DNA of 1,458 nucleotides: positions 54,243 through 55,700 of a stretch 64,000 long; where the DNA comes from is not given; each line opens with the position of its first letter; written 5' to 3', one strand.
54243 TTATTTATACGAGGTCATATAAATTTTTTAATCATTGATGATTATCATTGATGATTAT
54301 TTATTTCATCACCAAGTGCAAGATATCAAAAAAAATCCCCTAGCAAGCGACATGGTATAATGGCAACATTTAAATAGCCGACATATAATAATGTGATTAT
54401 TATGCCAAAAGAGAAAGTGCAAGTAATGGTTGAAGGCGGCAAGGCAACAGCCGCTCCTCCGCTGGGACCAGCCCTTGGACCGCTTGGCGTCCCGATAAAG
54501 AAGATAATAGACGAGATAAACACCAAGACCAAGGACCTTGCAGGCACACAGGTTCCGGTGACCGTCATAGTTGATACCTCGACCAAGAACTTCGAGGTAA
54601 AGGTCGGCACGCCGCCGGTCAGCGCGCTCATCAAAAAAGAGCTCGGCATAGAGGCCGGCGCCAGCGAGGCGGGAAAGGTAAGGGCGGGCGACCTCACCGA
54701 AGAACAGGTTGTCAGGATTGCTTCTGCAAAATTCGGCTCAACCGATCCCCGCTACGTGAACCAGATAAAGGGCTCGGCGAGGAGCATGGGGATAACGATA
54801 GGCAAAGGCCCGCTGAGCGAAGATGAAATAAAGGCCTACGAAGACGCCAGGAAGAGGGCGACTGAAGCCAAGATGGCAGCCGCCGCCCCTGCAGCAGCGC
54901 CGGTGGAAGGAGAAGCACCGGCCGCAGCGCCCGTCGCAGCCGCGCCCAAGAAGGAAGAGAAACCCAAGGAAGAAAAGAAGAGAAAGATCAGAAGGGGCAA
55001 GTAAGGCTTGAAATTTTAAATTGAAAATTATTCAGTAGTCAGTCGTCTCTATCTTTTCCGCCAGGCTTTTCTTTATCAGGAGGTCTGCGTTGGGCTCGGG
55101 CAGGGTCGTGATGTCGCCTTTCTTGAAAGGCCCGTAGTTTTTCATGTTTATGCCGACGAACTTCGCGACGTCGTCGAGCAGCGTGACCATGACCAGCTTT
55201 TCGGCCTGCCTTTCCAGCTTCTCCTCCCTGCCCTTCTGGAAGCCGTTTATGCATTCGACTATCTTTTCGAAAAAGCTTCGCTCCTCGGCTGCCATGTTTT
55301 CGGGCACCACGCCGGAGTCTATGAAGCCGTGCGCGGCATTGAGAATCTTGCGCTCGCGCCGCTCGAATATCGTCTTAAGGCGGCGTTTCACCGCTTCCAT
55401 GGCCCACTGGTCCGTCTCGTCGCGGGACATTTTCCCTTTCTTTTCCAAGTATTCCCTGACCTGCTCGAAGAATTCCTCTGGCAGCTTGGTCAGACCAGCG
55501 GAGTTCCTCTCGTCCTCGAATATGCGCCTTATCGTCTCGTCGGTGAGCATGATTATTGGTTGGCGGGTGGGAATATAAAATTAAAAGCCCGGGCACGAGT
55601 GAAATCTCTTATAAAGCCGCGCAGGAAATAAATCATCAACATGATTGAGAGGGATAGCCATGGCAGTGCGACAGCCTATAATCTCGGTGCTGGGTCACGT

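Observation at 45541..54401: An 8.7-kb surface-protein block splits the conserved secE-spt5(nusG)-rpl11 cluster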

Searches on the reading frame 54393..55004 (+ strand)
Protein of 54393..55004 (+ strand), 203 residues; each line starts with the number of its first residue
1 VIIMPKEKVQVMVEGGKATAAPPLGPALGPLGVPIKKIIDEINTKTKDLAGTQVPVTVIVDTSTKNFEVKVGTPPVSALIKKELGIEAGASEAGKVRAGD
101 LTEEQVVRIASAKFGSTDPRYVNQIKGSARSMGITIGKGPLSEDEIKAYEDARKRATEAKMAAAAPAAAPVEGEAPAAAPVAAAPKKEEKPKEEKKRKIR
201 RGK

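Call 4: search_protein_families(library=pfam, proteins=[window:54393-55004:+], max_evalue=0.01)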
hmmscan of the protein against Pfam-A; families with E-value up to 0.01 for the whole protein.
window:54393-55004:+ (203 aa): 2 families
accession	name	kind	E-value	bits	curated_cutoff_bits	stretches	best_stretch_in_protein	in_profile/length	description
PF03946.19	Ribosomal_L11_N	-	1.9e-21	76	32.9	1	9-67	1-58/58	Ribosomal protein L11, N-terminal domain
PF00298.24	Ribosomal_L11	-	1.4e-14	54.7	21.4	1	73-136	2-69/69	Ribosomal protein L11, RNA binding domain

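Call 8: find_related_loci(query=window:54402-55004:+, collection=genome_contigs, flank=10000)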
Query window:54402-55004:+ (200 aa) in genome_contigs; peptide patterns used: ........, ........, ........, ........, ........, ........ (x = any residue, [..] = any of these).
600 stretches matched a pattern (row limit reached: there are more); 94 encode a relative of the query (tblastn E <= 1e-3); the best 80 are kept; 80 distinct loci.
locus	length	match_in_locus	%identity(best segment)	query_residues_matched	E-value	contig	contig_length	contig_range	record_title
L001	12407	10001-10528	54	1-173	9e-50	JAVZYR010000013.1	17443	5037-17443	MAG: Candidatus Aenigmatarchaeota archaeon isolate JZ-3_201901_bins_3 JZ-3_201901_bins_3_scaffold_13, whole genome shotg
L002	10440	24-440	55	1-139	3e-49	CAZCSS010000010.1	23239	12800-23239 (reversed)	MAG TPA_asm: uncultured archaeon isolate binchicken_co19_521 genome assembly, contig: NODE_3321_length_23239_cov_5.80814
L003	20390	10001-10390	60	4-134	6e-43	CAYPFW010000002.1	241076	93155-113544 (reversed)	MAG TPA_asm: uncultured archaeon isolate ERP125453_co1_90 genome assembly, contig: NODE_8_length_241076_cov_19.331963, w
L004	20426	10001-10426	55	1-137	1e-41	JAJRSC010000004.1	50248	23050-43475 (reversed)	MAG: archaeon isolate Dive100_bin4.136 k141_198813, whole genome shotgun sequence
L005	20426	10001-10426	55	1-137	3e-41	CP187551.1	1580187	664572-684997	Methanocaldococcus sp. 16A chromosome, complete genome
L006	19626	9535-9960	54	1-137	1e-40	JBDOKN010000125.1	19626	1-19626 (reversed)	MAG: Methanocaldococcus sp. isolate FK190211_WC_175_metabat2_scaf2bin.012 NODE_139_length_25335_cov_16.903721_1, whole g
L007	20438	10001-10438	53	1-144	4e-38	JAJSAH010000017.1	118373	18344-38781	MAG: archaeon isolate Dive96_bin4.412 k141_3780600, whole genome shotgun sequence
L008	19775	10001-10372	57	3-129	4e-38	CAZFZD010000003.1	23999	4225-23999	MAG TPA_asm: Candidatus Woesearchaeota archaeon isolate SRP332253_co1_141 genome assembly, contig: NODE_3213_length_2399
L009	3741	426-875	52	4-150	5e-38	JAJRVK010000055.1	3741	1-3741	MAG: archaeon isolate Dive96_bin10.379 k141_2135193, whole genome shotgun sequence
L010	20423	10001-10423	54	1-137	2e-37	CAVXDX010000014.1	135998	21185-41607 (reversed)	MAG: uncultured Candidatus Micrarchaeota archaeon isolate MFD04408.bin.1.57 genome assembly, contig: contig_96944, whole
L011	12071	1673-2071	51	3-133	3e-37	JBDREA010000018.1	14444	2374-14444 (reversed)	MAG: Candidatus Altiarchaeota archaeon isolate MEGAHIT-group-1.290 k141_9814913, whole genome shotgun sequence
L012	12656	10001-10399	47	3-133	9e-37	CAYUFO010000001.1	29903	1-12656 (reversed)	MAG TPA_asm: uncultured archaeon isolate SRP141376_co4_203 genome assembly, contig: NODE_2788_length_29903_cov_4.924819,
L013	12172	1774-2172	55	3-132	1e-36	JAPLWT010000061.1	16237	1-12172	MAG: Candidatus Micrarchaeota archaeon isolate LacPavin_0920_SED3_MAG_48_13 LacPavin_0920_SED3_scaffold_2050257, whole g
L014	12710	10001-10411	48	1-133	1e-36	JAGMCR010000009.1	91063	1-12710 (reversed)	MAG: Candidatus Iainarchaeum archaeon isolate RS_17_2 ZL495.bin.2.fa_9, whole genome shotgun sequence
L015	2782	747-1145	53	4-133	1e-36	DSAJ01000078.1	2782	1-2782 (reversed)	MAG TPA_asm: Methanomicrobia archaeon isolate SpSt-1146 Ga0129302_1024728, whole genome shotgun sequence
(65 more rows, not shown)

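Call 78: search_protein_families(library=ncbifam, proteins=[window:54402-55004:+], max_evalue=0.01)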
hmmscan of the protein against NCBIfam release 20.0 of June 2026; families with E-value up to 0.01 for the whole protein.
window:54402-55004:+ (200 aa): 3 families
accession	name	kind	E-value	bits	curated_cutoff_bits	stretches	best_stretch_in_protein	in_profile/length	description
NF002232.0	PRK01143.1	equivalog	7.1e-44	149.7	162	1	1-135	1-139/164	50S ribosomal protein L11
TIGR01632.1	L11_bact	equivalog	3.9e-28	98.2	141.85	1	4-133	5-138/140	50S ribosomal protein L11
NF011111.0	PRK14539.1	equivalog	3.1e-13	49.9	310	1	14-163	15-163/196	50S ribosomal protein L11/unknown domain fusion protein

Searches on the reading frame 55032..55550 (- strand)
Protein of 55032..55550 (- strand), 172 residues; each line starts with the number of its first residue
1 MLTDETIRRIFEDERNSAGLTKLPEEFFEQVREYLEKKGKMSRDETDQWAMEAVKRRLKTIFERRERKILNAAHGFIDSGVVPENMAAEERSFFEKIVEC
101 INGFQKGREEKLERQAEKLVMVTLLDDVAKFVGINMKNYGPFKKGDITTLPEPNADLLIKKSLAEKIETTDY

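Call 4: search_protein_families(library=pfam, proteins=[window:55032-55550:-], max_evalue=0.01)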
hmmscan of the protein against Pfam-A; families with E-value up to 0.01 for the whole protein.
window:55032-55550:- (172 aa): 2 families
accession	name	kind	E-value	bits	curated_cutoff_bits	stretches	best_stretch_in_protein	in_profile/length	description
PF22090.1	Gins51_C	-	4.1e-16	58.9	27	1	121-167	2-48/48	Gins51, C-terminal domain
PF05916.17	Sld5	-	1.1e-08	35.6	22.3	1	2-105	2-98/102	GINS complex protein helical bundle domain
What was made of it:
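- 55032..55550 (-): GINS51, convergent with L11. It marks the second, clade-wide breakpoint (L11 separated from L1). Pfam (call 4).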
